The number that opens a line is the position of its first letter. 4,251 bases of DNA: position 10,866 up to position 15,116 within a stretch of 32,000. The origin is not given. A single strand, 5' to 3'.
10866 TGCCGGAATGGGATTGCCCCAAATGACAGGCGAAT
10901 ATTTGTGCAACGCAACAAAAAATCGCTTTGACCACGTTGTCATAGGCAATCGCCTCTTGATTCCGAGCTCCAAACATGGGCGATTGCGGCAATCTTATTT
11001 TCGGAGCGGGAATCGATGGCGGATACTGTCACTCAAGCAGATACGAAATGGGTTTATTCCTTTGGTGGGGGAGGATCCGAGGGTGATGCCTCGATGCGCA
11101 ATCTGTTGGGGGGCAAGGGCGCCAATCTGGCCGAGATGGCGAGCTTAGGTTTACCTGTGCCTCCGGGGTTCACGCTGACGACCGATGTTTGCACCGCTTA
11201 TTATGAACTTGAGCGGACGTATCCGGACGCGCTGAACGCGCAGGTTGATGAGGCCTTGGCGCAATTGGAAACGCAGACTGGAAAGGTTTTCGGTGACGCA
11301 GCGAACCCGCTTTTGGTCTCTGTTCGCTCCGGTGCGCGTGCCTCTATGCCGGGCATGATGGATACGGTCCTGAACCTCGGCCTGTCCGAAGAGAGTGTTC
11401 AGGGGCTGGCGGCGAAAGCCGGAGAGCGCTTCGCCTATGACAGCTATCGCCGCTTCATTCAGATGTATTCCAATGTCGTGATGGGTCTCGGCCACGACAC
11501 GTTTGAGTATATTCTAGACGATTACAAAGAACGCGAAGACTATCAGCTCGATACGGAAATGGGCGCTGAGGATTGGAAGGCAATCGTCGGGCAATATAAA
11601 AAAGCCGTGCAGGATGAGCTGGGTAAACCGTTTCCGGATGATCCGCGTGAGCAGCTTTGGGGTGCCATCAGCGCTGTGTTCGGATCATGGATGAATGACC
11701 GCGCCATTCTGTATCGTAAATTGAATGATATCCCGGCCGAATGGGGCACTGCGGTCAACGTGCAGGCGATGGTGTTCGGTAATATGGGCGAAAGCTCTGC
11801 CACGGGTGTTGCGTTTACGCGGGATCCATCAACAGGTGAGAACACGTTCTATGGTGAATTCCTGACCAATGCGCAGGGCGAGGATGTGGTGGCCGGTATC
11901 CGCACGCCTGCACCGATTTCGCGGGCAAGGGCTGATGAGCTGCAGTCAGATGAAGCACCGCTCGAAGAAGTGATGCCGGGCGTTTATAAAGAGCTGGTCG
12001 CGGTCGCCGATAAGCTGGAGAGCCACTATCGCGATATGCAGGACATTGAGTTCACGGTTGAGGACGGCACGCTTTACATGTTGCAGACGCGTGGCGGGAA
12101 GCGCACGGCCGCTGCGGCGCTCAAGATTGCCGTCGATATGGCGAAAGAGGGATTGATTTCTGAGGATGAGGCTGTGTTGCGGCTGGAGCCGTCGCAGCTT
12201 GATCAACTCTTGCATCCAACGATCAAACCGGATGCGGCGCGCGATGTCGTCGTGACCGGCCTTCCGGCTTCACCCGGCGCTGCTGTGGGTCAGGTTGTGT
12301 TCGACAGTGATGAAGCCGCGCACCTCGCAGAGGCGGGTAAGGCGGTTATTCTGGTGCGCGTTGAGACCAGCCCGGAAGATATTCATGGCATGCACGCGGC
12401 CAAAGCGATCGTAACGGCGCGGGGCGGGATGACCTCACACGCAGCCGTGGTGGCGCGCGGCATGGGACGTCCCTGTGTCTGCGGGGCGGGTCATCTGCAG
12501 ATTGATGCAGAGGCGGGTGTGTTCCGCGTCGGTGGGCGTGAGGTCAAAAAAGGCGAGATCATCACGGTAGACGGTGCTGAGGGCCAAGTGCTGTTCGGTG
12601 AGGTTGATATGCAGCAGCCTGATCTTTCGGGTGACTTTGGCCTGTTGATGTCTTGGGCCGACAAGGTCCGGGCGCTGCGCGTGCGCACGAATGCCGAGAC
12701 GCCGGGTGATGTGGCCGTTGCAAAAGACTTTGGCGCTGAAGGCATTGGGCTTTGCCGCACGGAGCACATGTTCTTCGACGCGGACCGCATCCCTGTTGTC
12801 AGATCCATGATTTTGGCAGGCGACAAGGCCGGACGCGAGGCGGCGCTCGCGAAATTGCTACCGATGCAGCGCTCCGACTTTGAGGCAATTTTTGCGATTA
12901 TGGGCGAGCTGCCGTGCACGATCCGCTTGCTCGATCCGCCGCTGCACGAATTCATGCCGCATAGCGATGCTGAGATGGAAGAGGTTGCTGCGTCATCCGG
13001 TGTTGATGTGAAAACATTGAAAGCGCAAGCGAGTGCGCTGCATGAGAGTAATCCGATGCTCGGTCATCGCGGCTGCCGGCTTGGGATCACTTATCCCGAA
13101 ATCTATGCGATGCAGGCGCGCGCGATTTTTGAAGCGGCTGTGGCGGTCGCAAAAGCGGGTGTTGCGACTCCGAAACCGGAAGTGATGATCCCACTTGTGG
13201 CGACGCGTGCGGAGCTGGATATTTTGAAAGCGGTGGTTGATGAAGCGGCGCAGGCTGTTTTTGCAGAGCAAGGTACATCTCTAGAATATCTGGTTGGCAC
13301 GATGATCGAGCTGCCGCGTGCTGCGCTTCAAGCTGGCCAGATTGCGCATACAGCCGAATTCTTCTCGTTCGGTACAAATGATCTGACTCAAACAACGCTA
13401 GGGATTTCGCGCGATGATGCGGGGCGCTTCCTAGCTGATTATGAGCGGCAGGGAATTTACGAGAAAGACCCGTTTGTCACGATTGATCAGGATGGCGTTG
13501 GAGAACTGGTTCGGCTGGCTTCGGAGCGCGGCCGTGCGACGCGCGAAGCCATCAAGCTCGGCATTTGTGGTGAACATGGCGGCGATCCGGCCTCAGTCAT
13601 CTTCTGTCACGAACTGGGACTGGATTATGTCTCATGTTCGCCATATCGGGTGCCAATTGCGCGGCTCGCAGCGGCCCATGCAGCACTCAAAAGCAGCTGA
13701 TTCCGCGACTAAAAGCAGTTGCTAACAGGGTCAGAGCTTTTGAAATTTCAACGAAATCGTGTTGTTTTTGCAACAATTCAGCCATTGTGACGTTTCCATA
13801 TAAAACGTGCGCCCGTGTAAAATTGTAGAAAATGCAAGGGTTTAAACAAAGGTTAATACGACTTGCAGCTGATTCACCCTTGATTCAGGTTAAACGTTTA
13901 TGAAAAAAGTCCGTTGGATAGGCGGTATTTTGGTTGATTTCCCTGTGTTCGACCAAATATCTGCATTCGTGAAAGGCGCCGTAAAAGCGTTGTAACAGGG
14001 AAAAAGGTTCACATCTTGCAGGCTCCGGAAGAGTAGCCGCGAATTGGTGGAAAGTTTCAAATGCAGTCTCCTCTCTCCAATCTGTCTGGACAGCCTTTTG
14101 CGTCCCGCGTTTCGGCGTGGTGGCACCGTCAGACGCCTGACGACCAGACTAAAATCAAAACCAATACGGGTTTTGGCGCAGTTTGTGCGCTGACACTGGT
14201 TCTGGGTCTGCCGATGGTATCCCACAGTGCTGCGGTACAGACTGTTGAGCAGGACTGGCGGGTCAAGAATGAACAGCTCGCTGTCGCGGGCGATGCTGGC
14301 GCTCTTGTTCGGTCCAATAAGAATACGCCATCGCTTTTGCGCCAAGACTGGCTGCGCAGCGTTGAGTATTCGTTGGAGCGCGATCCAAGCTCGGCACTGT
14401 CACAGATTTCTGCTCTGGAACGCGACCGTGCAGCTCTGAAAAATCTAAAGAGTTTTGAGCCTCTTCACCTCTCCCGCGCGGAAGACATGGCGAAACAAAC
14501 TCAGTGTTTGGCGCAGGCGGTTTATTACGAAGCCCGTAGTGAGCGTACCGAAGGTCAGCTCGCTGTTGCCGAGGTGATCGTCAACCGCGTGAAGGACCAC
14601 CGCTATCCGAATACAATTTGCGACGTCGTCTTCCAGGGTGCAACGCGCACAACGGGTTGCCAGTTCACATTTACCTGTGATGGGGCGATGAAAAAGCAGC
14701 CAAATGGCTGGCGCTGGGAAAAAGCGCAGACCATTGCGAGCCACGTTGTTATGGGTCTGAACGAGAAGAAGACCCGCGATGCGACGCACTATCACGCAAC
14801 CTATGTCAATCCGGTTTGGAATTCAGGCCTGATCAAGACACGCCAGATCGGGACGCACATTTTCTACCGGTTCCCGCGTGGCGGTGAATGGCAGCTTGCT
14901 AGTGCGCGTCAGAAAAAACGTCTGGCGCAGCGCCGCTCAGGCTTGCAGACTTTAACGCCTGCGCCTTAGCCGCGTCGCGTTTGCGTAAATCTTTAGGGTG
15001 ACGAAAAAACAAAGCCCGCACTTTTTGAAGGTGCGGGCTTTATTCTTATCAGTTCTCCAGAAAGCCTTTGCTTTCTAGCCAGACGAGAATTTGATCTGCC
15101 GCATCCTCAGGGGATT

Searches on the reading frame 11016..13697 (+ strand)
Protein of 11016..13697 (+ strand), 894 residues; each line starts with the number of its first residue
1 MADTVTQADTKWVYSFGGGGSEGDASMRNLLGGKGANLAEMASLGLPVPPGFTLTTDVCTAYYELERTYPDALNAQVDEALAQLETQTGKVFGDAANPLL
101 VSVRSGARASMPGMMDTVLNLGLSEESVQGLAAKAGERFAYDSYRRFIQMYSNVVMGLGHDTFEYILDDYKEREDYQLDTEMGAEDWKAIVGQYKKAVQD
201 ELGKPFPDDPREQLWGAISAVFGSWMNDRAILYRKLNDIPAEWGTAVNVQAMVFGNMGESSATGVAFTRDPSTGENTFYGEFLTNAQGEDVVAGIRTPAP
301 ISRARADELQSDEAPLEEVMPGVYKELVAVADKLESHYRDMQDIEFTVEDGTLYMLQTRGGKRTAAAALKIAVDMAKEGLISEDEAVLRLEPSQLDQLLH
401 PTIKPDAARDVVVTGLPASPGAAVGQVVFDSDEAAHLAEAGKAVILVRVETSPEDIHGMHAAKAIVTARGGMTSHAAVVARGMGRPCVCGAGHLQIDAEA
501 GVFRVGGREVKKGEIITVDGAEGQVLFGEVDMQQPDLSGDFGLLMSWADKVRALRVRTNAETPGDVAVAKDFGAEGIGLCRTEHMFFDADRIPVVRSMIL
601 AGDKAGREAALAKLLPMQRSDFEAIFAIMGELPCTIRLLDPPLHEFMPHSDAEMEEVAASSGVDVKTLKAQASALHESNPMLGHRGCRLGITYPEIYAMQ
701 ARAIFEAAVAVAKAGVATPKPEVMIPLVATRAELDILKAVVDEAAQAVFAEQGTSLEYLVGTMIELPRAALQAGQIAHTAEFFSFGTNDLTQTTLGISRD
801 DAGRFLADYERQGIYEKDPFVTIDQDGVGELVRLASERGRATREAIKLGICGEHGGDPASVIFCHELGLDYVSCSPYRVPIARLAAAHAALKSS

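Call 45: search_protein_families(library=pfam, proteins=[window:11016-13697:+], max_evalue=0.00001)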
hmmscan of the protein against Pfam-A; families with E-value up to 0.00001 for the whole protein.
window:11016-13697:+ (894 aa): 3 families
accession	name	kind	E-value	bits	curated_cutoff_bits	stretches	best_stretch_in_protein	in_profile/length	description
PF02896.24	PEP-utilizers_C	-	7.6e-79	265.4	22.8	1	539-889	5-291/293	PEP-utilising enzyme, PEP-binding domain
PF01326.24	PPDK_N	-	2.2e-57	195.2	27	2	29-303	2-222/328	Pyruvate phosphate dikinase, AMP/ATP-binding domain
PF00391.29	PEP-utilizers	-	8.6e-25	86.6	23.1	1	443-523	4-72/72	PEP-utilising enzyme, mobile domain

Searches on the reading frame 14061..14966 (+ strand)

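Call 10: search_protein_families(library=ncbifam, proteins=[window:14061-14966:+])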
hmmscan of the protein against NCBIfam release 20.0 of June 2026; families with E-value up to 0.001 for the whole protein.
window:14061-14966:+ (302 aa): 1 family
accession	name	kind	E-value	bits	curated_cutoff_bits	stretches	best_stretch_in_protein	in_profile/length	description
TIGR02869.1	spore_SleB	equivalog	2.6e-15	56.8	236.5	1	140-269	82-200/201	spore cortex-lytic enzyme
